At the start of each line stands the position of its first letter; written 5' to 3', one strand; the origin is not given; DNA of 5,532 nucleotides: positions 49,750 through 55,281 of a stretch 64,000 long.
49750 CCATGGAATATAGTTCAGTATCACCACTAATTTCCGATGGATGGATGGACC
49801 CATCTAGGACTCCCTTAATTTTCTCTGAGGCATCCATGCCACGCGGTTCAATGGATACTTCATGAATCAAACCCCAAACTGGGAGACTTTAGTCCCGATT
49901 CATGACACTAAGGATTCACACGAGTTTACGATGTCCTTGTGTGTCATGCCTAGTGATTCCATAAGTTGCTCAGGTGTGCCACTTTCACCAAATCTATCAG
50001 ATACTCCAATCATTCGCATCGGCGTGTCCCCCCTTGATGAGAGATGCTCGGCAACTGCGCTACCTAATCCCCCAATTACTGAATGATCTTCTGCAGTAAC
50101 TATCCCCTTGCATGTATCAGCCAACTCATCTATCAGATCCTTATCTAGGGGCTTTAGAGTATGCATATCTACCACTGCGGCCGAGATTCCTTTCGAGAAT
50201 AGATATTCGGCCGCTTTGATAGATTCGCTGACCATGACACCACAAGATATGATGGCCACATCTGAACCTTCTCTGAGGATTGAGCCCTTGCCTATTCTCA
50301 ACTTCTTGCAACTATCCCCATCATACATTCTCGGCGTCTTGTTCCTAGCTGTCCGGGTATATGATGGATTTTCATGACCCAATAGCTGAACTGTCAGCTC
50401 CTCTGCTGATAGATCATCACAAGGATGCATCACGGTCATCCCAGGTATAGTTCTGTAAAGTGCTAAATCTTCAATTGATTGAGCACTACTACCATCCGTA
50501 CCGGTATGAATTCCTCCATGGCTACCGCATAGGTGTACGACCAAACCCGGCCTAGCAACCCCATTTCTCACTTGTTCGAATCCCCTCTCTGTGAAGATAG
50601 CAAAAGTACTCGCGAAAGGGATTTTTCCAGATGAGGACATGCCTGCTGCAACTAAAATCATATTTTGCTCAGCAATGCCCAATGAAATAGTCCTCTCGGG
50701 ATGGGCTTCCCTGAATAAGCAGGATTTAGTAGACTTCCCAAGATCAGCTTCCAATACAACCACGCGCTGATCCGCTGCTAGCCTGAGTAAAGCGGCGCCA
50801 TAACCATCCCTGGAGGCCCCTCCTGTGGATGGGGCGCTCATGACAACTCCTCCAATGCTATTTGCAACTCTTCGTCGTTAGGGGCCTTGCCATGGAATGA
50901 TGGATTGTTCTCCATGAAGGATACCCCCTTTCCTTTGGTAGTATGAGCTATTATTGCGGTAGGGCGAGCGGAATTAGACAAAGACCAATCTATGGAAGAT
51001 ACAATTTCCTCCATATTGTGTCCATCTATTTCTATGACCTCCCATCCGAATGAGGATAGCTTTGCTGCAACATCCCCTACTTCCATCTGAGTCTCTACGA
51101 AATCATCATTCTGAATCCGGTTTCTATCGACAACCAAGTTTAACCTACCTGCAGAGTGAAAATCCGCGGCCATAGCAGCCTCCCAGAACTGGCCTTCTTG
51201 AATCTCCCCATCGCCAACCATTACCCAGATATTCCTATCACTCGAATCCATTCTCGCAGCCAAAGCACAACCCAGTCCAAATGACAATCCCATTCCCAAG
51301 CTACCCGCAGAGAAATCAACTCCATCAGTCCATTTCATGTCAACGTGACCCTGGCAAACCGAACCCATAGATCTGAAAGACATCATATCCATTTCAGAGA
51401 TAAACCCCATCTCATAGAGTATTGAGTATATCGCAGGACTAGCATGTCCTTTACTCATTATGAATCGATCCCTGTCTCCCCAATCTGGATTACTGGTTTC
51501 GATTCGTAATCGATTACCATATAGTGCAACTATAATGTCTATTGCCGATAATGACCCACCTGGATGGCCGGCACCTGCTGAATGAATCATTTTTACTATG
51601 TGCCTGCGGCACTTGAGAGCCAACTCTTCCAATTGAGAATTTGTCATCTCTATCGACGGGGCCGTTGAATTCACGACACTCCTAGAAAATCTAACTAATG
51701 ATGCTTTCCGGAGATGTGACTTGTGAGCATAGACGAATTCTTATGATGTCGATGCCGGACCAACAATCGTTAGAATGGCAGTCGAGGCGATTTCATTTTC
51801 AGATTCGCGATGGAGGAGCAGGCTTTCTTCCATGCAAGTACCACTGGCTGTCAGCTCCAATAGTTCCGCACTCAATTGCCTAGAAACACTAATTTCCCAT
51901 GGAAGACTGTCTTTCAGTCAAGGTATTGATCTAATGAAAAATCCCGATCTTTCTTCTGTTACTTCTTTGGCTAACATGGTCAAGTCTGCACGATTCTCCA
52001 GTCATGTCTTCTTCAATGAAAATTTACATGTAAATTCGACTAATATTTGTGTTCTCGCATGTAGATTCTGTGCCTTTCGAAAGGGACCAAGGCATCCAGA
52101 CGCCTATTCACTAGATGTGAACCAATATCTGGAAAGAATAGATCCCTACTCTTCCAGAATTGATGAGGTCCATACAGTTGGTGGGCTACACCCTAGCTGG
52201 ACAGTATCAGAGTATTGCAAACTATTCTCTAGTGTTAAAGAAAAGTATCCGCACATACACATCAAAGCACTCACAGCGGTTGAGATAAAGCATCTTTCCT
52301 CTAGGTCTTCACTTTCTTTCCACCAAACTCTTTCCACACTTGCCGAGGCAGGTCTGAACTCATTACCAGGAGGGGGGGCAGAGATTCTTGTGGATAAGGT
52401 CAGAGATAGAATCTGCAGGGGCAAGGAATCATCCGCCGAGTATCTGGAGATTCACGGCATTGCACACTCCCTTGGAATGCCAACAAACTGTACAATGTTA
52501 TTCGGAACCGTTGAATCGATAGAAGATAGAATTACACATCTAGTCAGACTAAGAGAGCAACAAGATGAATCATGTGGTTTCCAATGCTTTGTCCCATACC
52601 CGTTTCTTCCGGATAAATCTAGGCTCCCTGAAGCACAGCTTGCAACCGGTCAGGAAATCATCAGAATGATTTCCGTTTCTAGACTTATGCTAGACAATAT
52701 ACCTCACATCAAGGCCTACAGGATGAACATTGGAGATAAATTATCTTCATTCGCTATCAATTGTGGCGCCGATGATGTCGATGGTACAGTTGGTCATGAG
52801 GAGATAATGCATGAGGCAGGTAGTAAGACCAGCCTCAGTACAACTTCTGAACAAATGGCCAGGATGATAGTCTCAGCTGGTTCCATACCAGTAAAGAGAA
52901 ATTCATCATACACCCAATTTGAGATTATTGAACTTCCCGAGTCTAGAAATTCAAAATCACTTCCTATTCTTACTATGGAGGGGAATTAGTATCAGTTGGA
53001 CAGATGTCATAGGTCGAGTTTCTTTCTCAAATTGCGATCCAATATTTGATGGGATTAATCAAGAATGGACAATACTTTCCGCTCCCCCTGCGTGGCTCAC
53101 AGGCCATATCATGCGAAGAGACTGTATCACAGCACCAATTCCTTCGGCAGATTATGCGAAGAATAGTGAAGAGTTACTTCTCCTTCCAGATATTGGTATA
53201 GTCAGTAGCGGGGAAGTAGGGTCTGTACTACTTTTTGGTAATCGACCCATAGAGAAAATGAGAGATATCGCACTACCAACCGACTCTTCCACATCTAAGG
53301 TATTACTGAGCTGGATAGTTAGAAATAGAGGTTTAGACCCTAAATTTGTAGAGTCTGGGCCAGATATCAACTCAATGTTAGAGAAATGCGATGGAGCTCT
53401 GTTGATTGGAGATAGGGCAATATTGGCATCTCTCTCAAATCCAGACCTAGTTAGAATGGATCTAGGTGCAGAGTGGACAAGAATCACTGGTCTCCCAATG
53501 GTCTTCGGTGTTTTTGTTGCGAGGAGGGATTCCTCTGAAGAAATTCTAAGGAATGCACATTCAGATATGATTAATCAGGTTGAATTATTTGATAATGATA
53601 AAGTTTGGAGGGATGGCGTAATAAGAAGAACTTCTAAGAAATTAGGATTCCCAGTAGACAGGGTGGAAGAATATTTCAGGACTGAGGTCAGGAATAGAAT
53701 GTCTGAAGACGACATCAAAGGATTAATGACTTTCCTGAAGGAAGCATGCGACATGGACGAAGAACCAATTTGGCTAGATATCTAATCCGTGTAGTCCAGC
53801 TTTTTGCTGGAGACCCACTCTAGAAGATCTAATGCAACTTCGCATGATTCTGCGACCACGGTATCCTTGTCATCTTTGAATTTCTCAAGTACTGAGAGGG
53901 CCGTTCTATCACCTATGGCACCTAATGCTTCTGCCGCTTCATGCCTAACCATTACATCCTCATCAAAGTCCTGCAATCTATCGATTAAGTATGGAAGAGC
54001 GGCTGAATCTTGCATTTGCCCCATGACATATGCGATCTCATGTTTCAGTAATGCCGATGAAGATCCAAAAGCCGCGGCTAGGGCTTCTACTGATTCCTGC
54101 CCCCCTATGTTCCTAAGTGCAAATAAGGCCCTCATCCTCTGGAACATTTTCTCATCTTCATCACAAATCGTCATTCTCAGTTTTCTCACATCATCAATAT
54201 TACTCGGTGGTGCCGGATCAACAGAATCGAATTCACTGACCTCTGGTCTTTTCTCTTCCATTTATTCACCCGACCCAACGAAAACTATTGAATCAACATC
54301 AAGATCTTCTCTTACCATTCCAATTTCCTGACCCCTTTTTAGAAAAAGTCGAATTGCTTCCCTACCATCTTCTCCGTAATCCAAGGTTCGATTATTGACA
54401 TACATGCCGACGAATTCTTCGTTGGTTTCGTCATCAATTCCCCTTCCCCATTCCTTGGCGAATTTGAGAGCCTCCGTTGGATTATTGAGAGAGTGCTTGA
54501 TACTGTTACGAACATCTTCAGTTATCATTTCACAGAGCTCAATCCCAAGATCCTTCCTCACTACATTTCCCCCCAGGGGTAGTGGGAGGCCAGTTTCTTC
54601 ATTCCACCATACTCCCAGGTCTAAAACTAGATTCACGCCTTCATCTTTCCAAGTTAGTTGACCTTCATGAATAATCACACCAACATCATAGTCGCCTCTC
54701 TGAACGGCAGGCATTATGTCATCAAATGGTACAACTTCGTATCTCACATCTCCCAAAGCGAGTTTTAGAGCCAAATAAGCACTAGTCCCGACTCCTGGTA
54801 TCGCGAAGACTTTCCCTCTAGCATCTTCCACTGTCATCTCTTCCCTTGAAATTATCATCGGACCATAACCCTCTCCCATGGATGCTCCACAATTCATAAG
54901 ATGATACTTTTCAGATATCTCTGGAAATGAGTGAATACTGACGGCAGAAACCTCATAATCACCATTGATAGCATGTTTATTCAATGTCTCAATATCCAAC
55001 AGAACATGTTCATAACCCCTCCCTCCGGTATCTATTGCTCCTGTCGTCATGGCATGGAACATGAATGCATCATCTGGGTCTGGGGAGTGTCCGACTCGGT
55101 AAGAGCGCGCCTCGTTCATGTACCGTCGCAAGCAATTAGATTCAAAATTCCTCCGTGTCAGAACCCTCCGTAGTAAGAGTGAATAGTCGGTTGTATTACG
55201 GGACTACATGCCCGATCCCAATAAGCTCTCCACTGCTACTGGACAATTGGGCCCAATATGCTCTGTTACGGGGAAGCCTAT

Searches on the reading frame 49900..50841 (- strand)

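Call 20: search_protein_families(library=pfam, proteins=[window:49900-50841:-], max_evalue=0.001)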
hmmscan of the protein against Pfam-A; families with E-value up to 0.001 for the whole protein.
window:49900-50841:- (313 aa): 4 families
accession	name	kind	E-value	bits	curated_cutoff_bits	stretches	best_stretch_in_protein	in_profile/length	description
PF02779.29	Transket_pyr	-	2.3e-33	115.7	27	1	11-170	6-173/174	Transketolase, pyrimidine binding domain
PF02780.25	Transketolase_C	-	1e-31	109.8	25.9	1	184-304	1-124/124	Transketolase, C-terminal domain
PF22613.1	Transketolase_C_1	-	6.5e-07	30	27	1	192-300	11-113/113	Transketolase-like TK C-terminal domain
PF17147.9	PFOR_II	-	0.0002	22.1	27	1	194-270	2-81/102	Pyruvate:ferredoxin oxidoreductase core domain II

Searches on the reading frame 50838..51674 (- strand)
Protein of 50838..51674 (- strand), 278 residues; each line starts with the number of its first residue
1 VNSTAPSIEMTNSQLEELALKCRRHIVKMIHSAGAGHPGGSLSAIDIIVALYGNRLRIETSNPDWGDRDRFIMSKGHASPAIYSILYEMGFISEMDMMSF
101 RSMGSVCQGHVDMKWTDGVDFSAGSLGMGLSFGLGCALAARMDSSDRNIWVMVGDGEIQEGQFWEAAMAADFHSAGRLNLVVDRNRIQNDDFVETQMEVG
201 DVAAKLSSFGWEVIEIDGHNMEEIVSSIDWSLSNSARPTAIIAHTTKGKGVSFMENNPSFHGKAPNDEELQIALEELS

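Call 20: search_protein_families(library=pfam, proteins=[window:50838-51674:-], max_evalue=0.001)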
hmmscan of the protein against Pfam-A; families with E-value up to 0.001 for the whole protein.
window:50838-51674:- (278 aa): 4 families
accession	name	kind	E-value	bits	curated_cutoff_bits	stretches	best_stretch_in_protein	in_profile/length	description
PF00456.26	Transketolase_N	-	3e-48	165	22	1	23-272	10-270/334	Transketolase, thiamine diphosphate binding domain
PF13292.11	DXP_synthase_N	-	3.4e-10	40.1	21.2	1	9-208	12-188/274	1-deoxy-D-xylulose-5-phosphate synthase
PF00676.26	E1_dh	-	0.00018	21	22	1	124-226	101-202/300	Dehydrogenase E1 component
PF02775.26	TPP_enzyme_C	-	0.00084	19.6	21.9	0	122-171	26-70/151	Thiamine pyrophosphate enzyme, C-terminal TPP binding domain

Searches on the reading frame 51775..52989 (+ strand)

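Call 20: search_protein_families(library=pfam, proteins=[window:51775-52989:+], max_evalue=0.001)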
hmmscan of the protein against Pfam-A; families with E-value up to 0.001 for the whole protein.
window:51775-52989:+ (404 aa): 2 families
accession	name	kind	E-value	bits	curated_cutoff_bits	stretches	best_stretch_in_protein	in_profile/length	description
PF19288.4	CofH_C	-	1.2e-16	61.1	27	1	267-384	2-121/125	CofH/MqnC C-terminal region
PF04055.27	Radical_SAM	-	2.1e-14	54.5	29.5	1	86-255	1-162/166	Radical SAM superfamily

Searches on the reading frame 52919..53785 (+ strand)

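Call 21: search_protein_families(library=pfam, proteins=[window:52919-53785:+], max_evalue=0.001)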
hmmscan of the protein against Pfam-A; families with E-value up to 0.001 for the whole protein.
window:52919-53785:+ (288 aa): 1 family
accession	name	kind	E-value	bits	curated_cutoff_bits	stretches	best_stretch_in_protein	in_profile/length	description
PF02621.19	VitK2_biosynth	-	3.7e-48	164.6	26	1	31-276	3-250/252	Menaquinone biosynthesis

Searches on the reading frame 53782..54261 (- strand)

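Call 21: search_protein_families(library=pfam, proteins=[window:53782-54261:-], max_evalue=0.001)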
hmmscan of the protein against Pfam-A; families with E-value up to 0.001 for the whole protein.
window:53782-54261:- (159 aa): 2 families
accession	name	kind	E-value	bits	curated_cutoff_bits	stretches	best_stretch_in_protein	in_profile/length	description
PF13646.12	HEAT_2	-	4.3e-20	72.2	27.7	2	72-144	16-87/88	HEAT repeats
PF03130.22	HEAT_PBS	-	6.4e-17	60.6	20.9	1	105-131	1-27/27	PBS lyase HEAT-like repeat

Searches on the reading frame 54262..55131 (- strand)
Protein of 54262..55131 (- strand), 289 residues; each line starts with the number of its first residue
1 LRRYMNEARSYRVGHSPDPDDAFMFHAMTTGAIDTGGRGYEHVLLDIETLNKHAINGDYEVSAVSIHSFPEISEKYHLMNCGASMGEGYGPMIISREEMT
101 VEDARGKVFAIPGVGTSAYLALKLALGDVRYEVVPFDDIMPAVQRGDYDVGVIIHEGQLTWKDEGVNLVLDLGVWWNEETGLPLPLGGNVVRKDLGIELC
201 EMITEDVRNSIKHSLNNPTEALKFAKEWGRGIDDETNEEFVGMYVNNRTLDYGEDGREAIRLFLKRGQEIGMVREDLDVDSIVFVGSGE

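Call 21: search_protein_families(library=pfam, proteins=[window:54262-55131:-], max_evalue=0.001)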
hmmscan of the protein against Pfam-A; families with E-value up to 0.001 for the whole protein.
window:54262-55131:- (289 aa): 1 family
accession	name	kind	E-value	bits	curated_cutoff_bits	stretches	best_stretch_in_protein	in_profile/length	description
PF02621.19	VitK2_biosynth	-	2.4e-68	230.8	26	1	11-269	1-252/252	Menaquinone biosynthesis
